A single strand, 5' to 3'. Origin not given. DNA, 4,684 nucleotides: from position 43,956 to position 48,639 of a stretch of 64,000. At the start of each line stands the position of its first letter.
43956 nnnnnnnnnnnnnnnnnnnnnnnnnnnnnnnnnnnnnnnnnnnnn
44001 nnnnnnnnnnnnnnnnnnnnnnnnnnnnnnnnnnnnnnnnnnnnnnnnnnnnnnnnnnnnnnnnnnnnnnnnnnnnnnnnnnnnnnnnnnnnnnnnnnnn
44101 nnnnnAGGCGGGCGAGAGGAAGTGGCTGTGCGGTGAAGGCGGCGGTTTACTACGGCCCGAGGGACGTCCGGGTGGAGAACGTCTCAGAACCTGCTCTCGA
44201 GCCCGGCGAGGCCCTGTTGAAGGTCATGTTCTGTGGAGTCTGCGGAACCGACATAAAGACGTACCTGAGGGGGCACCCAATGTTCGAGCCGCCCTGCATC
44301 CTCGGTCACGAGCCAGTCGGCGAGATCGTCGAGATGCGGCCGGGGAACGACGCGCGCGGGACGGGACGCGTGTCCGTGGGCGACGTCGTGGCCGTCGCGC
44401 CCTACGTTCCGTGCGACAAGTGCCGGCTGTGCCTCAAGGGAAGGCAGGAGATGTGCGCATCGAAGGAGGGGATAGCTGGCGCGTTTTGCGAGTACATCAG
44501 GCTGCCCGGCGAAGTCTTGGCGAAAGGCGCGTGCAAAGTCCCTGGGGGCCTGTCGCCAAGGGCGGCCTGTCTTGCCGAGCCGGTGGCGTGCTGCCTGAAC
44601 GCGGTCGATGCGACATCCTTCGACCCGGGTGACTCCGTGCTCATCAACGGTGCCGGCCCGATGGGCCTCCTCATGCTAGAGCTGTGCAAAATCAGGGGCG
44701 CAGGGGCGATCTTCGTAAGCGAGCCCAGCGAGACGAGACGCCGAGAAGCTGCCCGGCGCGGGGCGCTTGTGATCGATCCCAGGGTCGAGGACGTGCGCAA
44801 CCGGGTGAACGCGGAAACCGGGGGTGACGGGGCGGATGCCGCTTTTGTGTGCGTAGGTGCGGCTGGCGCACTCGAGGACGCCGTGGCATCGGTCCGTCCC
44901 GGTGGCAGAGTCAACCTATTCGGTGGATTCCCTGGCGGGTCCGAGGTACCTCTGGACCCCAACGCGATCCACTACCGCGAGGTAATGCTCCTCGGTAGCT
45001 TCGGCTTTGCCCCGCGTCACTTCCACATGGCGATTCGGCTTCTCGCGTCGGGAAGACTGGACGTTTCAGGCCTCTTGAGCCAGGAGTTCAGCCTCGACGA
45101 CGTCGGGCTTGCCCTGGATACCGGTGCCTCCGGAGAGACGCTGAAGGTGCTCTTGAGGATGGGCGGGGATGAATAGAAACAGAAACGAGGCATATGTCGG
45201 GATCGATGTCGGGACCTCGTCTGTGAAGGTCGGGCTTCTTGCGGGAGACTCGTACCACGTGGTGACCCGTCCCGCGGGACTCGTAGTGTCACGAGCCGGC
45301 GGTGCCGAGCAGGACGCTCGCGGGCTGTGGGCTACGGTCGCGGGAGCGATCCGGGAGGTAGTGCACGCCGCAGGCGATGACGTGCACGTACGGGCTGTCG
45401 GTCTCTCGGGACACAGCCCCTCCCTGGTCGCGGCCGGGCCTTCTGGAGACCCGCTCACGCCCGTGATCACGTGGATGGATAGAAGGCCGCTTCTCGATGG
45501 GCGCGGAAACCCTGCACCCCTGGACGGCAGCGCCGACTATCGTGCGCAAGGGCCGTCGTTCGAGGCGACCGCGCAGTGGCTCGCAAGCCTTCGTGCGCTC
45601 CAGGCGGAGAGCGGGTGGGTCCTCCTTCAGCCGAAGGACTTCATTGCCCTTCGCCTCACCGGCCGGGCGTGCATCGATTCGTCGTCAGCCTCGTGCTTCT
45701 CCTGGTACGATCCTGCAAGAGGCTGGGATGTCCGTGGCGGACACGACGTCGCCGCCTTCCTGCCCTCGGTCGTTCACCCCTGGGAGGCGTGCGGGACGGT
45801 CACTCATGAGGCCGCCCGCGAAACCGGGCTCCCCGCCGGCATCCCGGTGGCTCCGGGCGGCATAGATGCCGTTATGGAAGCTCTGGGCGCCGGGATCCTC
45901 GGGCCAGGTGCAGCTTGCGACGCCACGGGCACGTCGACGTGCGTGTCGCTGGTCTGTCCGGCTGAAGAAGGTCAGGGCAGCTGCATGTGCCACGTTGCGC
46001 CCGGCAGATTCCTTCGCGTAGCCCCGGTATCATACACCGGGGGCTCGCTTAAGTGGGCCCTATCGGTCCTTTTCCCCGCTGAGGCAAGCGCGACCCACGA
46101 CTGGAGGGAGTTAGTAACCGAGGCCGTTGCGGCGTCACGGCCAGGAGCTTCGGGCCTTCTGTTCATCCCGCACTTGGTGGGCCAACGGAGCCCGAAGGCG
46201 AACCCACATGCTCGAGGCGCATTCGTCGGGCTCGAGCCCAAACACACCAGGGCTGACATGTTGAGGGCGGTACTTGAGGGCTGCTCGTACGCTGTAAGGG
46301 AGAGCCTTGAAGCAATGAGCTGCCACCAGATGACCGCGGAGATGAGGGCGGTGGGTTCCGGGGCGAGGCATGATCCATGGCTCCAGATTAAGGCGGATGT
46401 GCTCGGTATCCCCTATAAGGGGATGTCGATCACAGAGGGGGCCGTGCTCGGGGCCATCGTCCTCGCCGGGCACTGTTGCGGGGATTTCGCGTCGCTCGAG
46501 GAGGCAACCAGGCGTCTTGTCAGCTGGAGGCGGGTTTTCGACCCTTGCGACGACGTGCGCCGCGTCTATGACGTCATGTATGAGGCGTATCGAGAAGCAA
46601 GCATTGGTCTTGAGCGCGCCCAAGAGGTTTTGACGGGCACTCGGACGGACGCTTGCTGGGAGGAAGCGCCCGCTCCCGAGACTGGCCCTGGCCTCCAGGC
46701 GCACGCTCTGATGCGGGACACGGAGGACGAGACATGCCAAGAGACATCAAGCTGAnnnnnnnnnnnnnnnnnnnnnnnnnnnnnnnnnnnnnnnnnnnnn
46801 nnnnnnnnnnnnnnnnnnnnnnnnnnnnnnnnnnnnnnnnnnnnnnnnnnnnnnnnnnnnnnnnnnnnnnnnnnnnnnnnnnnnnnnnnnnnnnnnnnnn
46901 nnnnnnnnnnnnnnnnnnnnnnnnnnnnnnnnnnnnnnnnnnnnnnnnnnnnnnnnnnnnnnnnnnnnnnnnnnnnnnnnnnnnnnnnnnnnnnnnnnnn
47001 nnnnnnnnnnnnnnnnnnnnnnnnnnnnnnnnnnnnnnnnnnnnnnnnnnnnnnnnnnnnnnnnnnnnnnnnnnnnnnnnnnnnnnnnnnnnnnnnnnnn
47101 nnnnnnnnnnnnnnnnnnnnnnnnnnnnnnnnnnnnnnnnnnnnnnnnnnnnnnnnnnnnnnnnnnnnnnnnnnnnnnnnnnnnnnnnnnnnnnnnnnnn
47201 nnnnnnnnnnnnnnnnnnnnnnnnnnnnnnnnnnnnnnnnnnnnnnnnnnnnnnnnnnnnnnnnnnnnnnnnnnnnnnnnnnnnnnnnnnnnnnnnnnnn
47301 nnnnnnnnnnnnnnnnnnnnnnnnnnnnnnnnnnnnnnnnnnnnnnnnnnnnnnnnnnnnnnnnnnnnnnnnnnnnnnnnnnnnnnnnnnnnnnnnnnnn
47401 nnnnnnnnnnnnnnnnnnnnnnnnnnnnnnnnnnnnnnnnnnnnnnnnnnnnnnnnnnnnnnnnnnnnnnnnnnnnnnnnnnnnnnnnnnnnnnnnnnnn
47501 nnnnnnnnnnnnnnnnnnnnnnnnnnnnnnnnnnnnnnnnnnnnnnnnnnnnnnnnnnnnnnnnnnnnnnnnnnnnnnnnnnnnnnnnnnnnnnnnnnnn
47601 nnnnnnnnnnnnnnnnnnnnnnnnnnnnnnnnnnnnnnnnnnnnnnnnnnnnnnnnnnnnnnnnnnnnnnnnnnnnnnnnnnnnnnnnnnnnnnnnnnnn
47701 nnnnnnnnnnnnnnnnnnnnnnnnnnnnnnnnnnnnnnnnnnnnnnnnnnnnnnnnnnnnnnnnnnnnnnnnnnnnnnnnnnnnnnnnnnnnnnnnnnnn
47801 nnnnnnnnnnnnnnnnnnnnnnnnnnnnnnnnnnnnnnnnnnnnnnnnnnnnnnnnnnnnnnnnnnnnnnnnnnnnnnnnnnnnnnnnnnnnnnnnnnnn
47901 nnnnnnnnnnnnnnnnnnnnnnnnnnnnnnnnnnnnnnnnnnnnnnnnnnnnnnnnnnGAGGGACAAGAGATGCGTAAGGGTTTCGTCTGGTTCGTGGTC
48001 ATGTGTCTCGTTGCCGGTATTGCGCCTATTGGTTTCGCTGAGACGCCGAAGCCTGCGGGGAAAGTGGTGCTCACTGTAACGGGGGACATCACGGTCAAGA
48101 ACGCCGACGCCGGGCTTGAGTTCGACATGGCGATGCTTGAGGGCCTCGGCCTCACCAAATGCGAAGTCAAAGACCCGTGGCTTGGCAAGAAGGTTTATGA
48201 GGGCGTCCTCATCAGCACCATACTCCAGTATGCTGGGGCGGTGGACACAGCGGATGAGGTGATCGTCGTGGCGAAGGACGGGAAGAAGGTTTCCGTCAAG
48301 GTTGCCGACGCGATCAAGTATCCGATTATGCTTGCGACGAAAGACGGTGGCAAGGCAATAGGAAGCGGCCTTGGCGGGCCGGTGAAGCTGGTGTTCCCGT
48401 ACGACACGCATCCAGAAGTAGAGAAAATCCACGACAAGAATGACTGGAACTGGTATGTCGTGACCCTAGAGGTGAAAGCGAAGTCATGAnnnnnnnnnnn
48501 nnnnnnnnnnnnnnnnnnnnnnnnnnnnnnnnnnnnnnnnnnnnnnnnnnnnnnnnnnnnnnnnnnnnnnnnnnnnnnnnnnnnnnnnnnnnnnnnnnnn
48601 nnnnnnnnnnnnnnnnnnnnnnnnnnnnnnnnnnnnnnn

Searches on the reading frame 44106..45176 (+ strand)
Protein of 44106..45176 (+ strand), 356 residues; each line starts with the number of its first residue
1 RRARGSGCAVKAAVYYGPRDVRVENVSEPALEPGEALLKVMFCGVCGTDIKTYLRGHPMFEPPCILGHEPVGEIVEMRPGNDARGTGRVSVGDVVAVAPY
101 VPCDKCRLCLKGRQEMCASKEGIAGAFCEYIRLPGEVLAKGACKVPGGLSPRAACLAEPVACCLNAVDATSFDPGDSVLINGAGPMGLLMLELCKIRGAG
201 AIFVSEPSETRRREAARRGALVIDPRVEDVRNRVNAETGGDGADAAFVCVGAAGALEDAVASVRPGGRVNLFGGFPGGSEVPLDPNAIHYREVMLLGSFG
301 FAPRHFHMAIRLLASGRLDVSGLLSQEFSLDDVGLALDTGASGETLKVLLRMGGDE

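Call 70: search_protein_families(library=pfam, max_evalue=0.00001, proteins=[window:44106-45176:+])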
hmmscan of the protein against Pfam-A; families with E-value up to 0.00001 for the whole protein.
window:44106-45176:+ (356 aa): 3 families
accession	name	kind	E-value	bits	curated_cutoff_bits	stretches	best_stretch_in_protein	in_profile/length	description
PF08240.17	ADH_N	-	5.3e-23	81.7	23.5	1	33-140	2-101/104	Alcohol dehydrogenase GroES-like domain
PF00107.32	ADH_zinc_N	-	1.7e-22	80.2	31.8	1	185-314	1-128/129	Zinc-binding dehydrogenase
PF16912.11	Glu_dehyd_C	-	1.8e-09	37.9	34.9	1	170-350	27-209/211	Glucose dehydrogenase C-terminus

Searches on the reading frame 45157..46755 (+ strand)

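Call 70: search_protein_families(library=pfam, max_evalue=0.00001, proteins=[window:45157-46755:+])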
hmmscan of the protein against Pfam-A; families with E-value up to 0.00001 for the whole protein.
window:45157-46755:+ (532 aa): 2 families
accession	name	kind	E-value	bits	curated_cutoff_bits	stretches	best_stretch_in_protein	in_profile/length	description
PF02782.22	FGGY_C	-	1e-28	100.9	27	1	257-439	5-196/198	FGGY family of carbohydrate kinases, C-terminal domain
PF00370.27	FGGY_N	-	8.4e-21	75.1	28.8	2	13-110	2-102/245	FGGY family of carbohydrate kinases, N-terminal domain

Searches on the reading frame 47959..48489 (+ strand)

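Call 70: search_protein_families(library=pfam, max_evalue=0.00001, proteins=[window:47959-48489:+])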
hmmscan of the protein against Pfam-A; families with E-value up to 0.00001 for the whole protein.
window:47959-48489:+ (176 aa): 1 family
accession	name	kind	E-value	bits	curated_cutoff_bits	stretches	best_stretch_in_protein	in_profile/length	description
PF00174.25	Oxidored_molyb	-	3.4e-07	30.4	24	1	68-147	59-144/169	Oxidoreductase molybdopterin binding domain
